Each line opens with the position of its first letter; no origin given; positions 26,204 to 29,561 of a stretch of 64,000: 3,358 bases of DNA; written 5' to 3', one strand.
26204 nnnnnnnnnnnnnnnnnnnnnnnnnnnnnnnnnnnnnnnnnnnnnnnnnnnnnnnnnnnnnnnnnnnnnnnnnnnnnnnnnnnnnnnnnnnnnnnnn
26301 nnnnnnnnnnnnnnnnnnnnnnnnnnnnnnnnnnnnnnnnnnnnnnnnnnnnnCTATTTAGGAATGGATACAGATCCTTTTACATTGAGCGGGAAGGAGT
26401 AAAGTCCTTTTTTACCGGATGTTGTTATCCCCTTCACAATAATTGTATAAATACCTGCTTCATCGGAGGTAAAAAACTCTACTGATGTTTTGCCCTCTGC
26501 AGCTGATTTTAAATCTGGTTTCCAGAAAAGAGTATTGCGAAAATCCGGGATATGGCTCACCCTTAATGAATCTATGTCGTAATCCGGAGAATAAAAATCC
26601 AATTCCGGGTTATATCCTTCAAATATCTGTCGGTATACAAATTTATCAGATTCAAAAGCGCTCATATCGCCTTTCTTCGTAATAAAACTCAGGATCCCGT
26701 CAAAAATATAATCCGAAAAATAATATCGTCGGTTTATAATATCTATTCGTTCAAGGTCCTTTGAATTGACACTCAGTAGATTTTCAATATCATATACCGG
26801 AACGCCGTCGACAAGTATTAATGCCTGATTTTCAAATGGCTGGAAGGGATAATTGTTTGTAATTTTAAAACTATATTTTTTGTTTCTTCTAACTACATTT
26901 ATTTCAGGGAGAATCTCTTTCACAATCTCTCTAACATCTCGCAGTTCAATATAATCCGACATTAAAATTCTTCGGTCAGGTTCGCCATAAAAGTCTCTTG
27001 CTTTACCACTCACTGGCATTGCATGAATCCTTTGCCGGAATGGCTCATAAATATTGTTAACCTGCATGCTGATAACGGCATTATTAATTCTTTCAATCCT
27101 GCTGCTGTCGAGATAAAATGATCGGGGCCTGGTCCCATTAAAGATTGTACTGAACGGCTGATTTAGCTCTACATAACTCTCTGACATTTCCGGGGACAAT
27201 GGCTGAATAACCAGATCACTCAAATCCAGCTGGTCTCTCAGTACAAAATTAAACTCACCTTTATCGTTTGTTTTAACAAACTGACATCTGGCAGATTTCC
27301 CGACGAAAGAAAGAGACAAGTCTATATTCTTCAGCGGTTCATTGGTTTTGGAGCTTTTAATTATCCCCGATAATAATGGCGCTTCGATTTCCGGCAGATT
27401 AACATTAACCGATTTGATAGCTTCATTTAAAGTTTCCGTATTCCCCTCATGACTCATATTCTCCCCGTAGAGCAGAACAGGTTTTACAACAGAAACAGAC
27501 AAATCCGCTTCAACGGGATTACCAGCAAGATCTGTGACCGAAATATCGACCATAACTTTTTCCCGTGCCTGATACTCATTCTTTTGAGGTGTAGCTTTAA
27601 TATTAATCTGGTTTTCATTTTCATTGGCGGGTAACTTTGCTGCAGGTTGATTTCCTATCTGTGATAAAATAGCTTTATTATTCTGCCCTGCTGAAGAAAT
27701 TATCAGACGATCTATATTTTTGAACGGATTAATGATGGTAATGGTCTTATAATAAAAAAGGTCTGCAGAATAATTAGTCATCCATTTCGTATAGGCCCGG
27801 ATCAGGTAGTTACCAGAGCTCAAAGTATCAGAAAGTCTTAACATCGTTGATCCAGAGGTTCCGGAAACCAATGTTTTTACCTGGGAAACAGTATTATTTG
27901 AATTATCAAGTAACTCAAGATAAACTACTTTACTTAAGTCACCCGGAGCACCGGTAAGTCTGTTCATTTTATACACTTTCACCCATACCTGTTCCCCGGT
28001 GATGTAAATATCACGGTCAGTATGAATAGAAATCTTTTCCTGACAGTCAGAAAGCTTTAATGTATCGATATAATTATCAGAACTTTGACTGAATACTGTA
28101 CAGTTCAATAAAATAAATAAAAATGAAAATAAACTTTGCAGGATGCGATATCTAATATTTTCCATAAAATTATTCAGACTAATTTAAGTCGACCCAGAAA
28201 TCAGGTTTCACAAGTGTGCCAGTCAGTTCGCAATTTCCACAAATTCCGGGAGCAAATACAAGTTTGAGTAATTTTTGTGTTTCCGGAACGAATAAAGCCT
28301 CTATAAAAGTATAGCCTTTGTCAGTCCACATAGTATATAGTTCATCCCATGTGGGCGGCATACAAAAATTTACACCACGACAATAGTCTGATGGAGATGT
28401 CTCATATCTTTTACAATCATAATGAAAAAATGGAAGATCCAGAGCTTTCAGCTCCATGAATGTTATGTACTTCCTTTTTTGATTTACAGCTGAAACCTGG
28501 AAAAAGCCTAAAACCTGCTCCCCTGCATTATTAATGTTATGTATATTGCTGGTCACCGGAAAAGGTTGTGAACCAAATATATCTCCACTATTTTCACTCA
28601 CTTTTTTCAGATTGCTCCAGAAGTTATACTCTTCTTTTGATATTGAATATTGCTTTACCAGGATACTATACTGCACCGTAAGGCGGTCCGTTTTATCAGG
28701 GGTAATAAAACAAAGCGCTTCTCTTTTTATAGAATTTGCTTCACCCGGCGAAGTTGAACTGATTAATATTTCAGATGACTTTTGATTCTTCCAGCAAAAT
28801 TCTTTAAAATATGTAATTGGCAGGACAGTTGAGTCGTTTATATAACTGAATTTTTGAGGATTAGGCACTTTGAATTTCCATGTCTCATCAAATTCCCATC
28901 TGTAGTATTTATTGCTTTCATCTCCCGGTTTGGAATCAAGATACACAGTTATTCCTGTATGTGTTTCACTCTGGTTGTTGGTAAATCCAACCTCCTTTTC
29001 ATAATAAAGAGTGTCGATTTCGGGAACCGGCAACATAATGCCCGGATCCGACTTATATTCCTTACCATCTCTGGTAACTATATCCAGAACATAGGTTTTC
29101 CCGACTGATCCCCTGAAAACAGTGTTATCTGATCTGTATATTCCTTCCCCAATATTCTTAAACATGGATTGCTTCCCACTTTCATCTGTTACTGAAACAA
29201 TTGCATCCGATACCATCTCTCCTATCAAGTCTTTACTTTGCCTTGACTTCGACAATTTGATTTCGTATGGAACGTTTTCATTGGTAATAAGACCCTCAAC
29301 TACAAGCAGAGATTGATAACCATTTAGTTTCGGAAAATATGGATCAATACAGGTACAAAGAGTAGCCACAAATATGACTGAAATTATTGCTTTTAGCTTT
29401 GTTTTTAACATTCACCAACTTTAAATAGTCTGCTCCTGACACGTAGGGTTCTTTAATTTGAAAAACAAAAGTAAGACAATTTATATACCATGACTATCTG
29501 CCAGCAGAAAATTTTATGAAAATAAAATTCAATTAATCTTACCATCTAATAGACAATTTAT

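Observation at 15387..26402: Orphan ACP-dependent lipid/polyketide-like gene cluster coupled to two B12-binding radical SAM enzymes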

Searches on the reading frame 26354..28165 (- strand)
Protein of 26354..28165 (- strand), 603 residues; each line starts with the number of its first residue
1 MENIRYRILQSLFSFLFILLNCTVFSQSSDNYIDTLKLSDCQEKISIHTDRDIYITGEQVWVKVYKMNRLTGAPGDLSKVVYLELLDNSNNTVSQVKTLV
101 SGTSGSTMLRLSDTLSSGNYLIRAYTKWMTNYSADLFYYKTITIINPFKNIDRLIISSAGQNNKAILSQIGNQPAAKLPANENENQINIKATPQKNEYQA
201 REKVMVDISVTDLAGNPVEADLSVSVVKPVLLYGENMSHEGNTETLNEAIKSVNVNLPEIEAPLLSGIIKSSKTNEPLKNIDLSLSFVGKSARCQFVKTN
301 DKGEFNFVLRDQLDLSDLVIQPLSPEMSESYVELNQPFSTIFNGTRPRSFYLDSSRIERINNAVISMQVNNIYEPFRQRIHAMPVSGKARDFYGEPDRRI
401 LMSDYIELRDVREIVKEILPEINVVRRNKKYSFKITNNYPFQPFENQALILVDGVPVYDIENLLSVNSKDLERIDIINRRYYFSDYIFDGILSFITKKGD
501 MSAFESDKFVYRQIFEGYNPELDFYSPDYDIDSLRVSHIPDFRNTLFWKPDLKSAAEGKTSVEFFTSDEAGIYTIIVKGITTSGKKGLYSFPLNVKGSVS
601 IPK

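Call 29: search_protein_families(library=pfam, proteins=[window:26354-28165:-], max_evalue=0.001)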
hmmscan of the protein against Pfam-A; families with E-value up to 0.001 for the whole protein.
window:26354-28165:- (603 aa): 1 family
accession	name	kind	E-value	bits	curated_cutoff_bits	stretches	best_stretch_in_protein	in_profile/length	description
PF01835.25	MG2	-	8.5e-07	29.7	32.8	1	47-127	4-83/96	MG2 domain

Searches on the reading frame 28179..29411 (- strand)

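Call 29: search_protein_families(library=pfam, proteins=[window:28179-29411:-], max_evalue=0.001)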
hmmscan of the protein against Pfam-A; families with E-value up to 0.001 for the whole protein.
window:28179-29411:- (410 aa): 1 family
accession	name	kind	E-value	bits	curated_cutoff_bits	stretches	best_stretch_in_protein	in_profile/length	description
PF14054.11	DUF4249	-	7e-44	150.8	28.5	1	23-313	2-269/269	Domain of unknown function (DUF4249)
